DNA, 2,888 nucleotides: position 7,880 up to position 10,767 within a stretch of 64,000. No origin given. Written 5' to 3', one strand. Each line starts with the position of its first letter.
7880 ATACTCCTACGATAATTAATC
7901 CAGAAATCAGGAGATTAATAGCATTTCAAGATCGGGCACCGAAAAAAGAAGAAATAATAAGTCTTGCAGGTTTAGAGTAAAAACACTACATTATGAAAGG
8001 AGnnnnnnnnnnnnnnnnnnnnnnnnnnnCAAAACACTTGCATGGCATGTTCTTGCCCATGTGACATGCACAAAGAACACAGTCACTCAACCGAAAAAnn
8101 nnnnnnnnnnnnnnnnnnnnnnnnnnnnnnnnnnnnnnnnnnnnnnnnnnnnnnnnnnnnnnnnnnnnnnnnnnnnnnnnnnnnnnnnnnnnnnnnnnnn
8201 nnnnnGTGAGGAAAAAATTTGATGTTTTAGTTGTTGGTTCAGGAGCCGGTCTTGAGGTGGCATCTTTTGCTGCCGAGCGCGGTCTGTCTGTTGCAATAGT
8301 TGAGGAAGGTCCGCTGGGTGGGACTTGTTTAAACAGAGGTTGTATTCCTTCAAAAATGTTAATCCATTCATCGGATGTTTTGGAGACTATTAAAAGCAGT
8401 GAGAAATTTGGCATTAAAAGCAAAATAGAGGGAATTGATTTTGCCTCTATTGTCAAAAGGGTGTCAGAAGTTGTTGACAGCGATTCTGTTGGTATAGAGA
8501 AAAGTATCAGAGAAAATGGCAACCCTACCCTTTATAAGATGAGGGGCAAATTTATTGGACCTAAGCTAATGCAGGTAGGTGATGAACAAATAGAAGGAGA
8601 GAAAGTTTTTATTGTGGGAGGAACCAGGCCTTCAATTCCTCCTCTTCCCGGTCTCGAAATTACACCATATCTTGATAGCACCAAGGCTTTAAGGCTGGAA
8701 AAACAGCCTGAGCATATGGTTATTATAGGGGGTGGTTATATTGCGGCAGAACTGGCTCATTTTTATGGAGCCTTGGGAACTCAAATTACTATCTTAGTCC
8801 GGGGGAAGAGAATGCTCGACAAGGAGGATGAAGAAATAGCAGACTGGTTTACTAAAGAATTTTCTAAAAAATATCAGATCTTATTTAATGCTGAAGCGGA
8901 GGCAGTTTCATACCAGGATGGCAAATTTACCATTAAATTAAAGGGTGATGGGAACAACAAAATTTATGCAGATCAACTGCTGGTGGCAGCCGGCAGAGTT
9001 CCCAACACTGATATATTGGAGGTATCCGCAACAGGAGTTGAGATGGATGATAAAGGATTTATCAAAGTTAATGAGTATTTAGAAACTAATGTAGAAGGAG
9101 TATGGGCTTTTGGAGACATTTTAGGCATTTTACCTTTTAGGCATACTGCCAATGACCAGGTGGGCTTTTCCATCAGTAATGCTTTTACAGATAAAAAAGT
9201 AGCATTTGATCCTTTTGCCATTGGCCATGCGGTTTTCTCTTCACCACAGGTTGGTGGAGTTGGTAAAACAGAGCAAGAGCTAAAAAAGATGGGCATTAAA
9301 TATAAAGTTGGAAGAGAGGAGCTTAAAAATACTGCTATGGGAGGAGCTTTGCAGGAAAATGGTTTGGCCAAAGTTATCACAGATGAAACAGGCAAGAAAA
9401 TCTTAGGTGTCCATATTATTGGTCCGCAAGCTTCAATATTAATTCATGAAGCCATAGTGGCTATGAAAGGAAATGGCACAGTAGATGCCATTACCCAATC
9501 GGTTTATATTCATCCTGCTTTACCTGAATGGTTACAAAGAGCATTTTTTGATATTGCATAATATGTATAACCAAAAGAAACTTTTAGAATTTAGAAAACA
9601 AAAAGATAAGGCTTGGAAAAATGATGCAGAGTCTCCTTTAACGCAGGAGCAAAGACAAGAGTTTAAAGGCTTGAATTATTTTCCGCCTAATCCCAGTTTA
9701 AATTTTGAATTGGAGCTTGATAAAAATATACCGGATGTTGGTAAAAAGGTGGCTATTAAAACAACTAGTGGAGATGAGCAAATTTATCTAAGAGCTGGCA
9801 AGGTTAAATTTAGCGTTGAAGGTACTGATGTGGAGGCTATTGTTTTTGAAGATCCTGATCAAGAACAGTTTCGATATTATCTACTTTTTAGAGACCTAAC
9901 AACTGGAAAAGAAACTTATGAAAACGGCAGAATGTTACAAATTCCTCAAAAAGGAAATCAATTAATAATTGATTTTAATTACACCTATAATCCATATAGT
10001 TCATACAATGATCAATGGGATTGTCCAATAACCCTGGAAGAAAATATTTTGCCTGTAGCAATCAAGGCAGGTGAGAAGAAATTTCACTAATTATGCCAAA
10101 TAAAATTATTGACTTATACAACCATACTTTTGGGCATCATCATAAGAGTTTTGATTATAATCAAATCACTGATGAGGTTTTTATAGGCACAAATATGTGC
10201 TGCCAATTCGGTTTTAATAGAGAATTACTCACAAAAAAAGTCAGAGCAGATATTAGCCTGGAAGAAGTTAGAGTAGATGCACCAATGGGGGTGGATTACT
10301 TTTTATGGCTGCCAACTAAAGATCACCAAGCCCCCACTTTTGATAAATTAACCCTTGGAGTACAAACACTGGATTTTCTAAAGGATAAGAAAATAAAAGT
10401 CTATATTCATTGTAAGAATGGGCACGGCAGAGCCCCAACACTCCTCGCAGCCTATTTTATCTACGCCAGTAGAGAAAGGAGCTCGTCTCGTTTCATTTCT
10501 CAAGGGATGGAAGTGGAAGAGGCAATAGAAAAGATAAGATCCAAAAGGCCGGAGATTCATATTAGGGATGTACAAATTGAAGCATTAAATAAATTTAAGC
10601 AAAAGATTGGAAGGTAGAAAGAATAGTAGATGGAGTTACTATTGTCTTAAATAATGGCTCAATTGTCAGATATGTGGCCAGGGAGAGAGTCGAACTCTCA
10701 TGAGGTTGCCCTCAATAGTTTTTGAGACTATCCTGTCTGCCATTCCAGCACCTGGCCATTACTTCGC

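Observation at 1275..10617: Thiol-redox and metal homeostasis cluster with two unannotated small Cys/His-rich ORFs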

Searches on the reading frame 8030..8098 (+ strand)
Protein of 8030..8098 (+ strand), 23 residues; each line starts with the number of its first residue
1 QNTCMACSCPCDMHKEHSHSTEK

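Call 92: search_solved_structures(query=A6, max_evalue=10, show_alignments=3)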
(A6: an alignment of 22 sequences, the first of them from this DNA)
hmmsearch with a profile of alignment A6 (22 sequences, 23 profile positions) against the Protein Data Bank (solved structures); distinct sequences matched with E-value up to 10: 1.
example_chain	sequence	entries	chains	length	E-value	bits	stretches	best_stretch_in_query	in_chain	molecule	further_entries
7mnu_B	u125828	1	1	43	1.6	12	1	2-10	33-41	E3 SUMO-protein ligase RanBP2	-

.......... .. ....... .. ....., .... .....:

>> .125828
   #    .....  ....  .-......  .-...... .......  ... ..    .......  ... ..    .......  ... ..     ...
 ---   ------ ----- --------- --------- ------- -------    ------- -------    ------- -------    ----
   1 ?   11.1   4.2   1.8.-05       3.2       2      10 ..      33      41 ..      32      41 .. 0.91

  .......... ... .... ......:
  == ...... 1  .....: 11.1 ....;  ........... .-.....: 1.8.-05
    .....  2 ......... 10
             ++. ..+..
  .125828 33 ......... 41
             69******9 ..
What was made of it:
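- Tried and rejected: M1 alone gave one meaningless 9-residue match (call 92).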

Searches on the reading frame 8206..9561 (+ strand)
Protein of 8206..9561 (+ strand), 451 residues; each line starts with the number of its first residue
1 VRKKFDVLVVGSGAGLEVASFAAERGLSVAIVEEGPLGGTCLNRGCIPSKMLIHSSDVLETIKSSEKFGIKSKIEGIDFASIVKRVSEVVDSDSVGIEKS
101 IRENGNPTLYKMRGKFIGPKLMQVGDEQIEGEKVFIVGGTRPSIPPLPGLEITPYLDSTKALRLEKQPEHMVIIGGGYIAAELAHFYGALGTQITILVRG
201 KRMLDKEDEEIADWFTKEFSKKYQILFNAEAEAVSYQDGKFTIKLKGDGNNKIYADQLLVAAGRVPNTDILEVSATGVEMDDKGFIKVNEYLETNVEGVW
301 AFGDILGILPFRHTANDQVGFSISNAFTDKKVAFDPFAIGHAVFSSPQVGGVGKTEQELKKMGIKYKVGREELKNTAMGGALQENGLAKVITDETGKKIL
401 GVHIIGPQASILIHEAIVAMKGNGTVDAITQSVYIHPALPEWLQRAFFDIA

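Call 4: search_protein_families(library=pfam, proteins=[window:8206-9561:+], max_evalue=0.01)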
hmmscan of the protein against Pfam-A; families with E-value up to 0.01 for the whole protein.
window:8206-9561:+ (451 aa): 9 families
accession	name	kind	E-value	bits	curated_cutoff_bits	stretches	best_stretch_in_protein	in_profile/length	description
PF07992.20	Pyr_redox_2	-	3.2e-58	197.9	26.1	1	5-318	1-290/291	Pyridine nucleotide-disulphide oxidoreductase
PF02852.28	Pyr_redox_dim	-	5.7e-25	88.1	25.3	1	342-446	4-109/110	Pyridine nucleotide-disulphide oxidoreductase, dimerisation domain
PF00070.33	Pyr_redox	-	4.4e-20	72.4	22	1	170-246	1-80/82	Pyridine nucleotide-disulphide oxidoreductase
PF13738.12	Pyr_redox_3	-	1.2e-12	48.2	30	1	127-303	121-305/305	Pyridine nucleotide-disulphide oxidoreductase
PF00890.30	FAD_binding_2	-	7.4e-05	22.5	20.4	1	6-38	1-35/414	FAD binding domain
PF03486.20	HI0933_like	-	0.00028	20.9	50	0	180-265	79-165/244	HI0933-like protein Rossmann domain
PF13434.12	Lys_Orn_oxgnase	-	0.00035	20.2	21.3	0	127-212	144-234/339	L-lysine 6-monooxygenase/L-ornithine 5-monooxygenase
PF01134.28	GIDA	-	0.0029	17.2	22.1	1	6-63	1-57/391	Glucose inhibited division protein A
PF12831.13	FAD_oxidored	-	0.0062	16.3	27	0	6-44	1-41/416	FAD dependent oxidoreductase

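Call 22: search_protein_families(library=ncbifam, proteins=[window:8206-9561:+], max_evalue=0.01)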
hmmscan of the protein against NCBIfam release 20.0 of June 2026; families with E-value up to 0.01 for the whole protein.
window:8206-9561:+ (451 aa): 68 families (the best 25 are shown)
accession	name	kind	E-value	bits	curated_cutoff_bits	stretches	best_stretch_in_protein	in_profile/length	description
NF004946.0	PRK06292.2-4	subfamily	3.8e-149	497.6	634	1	3-449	2-469/487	dihydrolipoyl dehydrogenase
NF004947.0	PRK06292.2-5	equivalog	1.1e-141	472.9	592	1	3-449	2-457/474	dihydrolipoyl dehydrogenase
NF005884.0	PRK07846.1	equivalog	2.3e-118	395.7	501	1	3-448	2-449/454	mycothione reductase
NF004944.0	PRK06292.2-2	equivalog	8.1e-117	390.7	619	1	3-447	2-449/460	dihydrolipoyl dehydrogenase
TIGR01350.1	lipoamide_DH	equivalog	2.5e-106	356.2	408.8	1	4-447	1-451/461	dihydrolipoyl dehydrogenase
TIGR03452.1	mycothione_red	equivalog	8.4e-106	354.5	635.65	1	4-447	2-449/452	mycothione reductase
TIGR02053.1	MerA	equivalog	7.5e-98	328.5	454.45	1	5-446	1-449/465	mercury(II) reductase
NF004992.0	PRK06370.1-4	equivalog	3.4e-95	319.2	629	1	1-444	1-449/459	FAD-containing oxidoreductase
NF004776.0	PRK06116.1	equivalog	3e-87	293.5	480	1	1-440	1-443/450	glutathione-disulfide reductase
NF004991.0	PRK06370.1-3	subfamily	6.9e-83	278.9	620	1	3-445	34-482/509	FAD-containing oxidoreductase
NF003585.0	PRK05249.1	equivalog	5.9e-81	272.4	465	1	3-449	5-456/464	Si-specific NAD(P)(+) transhydrogenase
NF004945.0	PRK06292.2-3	equivalog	5.5e-80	269.5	494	1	3-443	2-445/457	dihydrolipoyl dehydrogenase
NF004990.0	PRK06370.1-1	equivalog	1.2e-78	264.9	842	1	1-443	1-448/459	FAD-containing oxidoreductase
TIGR01424.1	gluta_reduc_2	equivalog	1.7e-78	264.2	606.05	1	5-441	3-440/446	glutathione-disulfide reductase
NF004943.0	PRK06292.2-1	equivalog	1.2e-71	241.8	432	1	3-446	2-451/456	dihydrolipoyl dehydrogenase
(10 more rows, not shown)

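Call 55: search_solved_structures(query=window:8206-9561:+, max_evalue=1e-40, show_alignments=1)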
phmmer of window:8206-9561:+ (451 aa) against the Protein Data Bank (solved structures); distinct sequences matched with E-value up to 1e-40: 69 (the best 60 are shown).
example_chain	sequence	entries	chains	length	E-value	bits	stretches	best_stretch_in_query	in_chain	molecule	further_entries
8qcj_A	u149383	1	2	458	2.5e-81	276.9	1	5-448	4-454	Mycothione reductase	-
8qck_A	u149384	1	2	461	1.9e-76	260.9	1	4-448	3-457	Pyridine nucleotide-disulfide oxidoreductase dimerization region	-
8rx4_A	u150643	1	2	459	1.1e-72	248.4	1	4-449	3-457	Mycothione reductase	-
8rx5_A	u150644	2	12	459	1.8e-72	247.7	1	4-448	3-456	Mycothione reductase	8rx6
9lc9_A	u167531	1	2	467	3.6e-71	243.4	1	5-448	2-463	Mycothione reductase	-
2eq6_A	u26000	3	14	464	8.6e-68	232.3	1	3-446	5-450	Pyruvate dehydrogenase complex, dihydrolipoamide dehydrogenase E3 component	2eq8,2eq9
6uzi_A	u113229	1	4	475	1.6e-66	228.1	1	3-449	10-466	Dihydrolipoyl dehydrogenase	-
1dxl_A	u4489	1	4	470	3.6e-66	226.9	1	5-446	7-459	DIHYDROLIPOAMIDE DEHYDROGENASE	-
3lad_A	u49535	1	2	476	4.2e-64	220.1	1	3-447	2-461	DIHYDROLIPOAMIDE DEHYDROGENASE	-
5u8u_A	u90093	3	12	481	1.7e-63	218.2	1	1-446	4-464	Dihydrolipoyl dehydrogenase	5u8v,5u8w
1lpf_A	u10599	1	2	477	4.2e-63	216.8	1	3-446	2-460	DIHYDROLIPOAMIDE DEHYDROGENASE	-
5x1y_B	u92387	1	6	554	8.3e-63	215.9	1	4-446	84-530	Mercuric reductase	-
5tr3_A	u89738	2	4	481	2.8e-60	207.6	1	1-446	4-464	Dihydrolipoyl dehydrogenase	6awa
2qae_A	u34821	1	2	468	6.3e-60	206.4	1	5-447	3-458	Dihydrolipoyl dehydrogenase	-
1ebd_A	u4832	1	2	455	6.9e-60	206.3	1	6-443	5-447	DIHYDROLIPOAMIDE DEHYDROGENASE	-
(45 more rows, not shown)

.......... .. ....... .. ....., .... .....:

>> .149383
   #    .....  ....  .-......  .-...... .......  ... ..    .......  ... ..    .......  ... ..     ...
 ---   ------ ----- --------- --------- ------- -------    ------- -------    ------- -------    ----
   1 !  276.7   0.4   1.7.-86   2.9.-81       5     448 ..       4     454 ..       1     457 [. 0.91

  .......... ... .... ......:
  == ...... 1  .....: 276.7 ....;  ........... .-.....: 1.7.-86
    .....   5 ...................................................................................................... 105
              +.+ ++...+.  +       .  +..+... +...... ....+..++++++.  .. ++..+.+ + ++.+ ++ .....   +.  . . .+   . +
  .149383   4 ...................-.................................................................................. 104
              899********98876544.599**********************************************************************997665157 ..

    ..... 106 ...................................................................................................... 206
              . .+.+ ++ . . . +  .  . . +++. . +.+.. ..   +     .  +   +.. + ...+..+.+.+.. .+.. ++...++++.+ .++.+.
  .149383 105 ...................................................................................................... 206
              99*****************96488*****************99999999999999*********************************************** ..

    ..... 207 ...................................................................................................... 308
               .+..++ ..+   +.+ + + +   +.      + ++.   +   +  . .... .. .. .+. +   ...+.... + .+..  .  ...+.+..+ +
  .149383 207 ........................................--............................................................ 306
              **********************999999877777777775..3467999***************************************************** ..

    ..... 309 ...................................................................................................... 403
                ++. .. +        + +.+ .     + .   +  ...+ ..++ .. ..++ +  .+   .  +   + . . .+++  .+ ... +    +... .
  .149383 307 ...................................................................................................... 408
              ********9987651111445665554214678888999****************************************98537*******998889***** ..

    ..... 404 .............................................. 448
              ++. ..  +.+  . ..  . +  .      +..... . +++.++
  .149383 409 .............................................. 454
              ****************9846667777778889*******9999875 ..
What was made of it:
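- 8206..9561 (+): Class I flavoprotein disulfide reductase, mycothione-reductase-like, with an NADPH-type motif. Its start overlaps the ORF B stop. Calls 4, 22, 55.
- On Mycothione reductase: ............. and IHPALPE align with Mtr 8qcj (call 55).
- Closest known: Mycothione reductase. Same: Best solved matches are Mtr (8qcj, 277 bits; call 55).
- Nearest solved structures are mycothione reductases (277 bits, against 232 for the best Lpd; call 55).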

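Call 88: find_encoding_contigs(protein=window:8206-9561:+, flank=3000, max_places=2)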
Protein window:8206-9561:+ (451 aa): no gene with exactly this product is on record in the collection.
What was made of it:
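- Tried and rejected: The FDR look-up failed, probably because of its GTG start (call 88).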

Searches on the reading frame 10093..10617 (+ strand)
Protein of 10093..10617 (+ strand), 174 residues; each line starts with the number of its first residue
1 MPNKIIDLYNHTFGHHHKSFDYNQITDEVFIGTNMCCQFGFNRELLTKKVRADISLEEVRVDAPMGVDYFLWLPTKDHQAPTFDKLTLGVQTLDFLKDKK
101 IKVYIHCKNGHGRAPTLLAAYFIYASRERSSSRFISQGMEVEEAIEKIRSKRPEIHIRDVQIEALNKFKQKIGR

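Call 4: search_protein_families(library=pfam, proteins=[window:10093-10617:+], max_evalue=0.01)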
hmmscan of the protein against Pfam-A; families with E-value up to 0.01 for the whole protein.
window:10093-10617:+ (174 aa): 5 families
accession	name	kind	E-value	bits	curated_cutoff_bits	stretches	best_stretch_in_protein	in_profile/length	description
PF22785.1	Tc-R-P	-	3.5e-12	47.2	27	1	43-124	17-103/106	Polymorphic toxin system, DSP-PTPase phosphatase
PF00782.25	DSPc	-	8.3e-12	45.5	33.5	1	65-170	37-132/133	Dual specificity phosphatase, catalytic domain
PF22784.1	PTP-SAK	-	5.1e-11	43.3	27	1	71-154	58-142/153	Swiss Army Knife protein, DSP-PTPase phosphatase domain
PF22741.1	PTP-NADK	-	6e-06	26.2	27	1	72-137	81-144/163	DSP-PTPase phosphatase fused to NAD+ Kinase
PF00102.32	Y_phosphatase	-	2.7e-05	24.4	20.9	1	70-156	137-219/234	Protein-tyrosine phosphatase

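Call 22: search_protein_families(library=ncbifam, proteins=[window:10093-10617:+], max_evalue=0.01)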
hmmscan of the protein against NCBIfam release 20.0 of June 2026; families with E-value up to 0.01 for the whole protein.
window:10093-10617:+ (174 aa): 1 family
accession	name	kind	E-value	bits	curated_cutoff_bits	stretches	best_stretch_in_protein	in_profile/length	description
NF009025.0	PRK12361.1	equivalog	2.8e-11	42.3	505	1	67-171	142-235/546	hypothetical protein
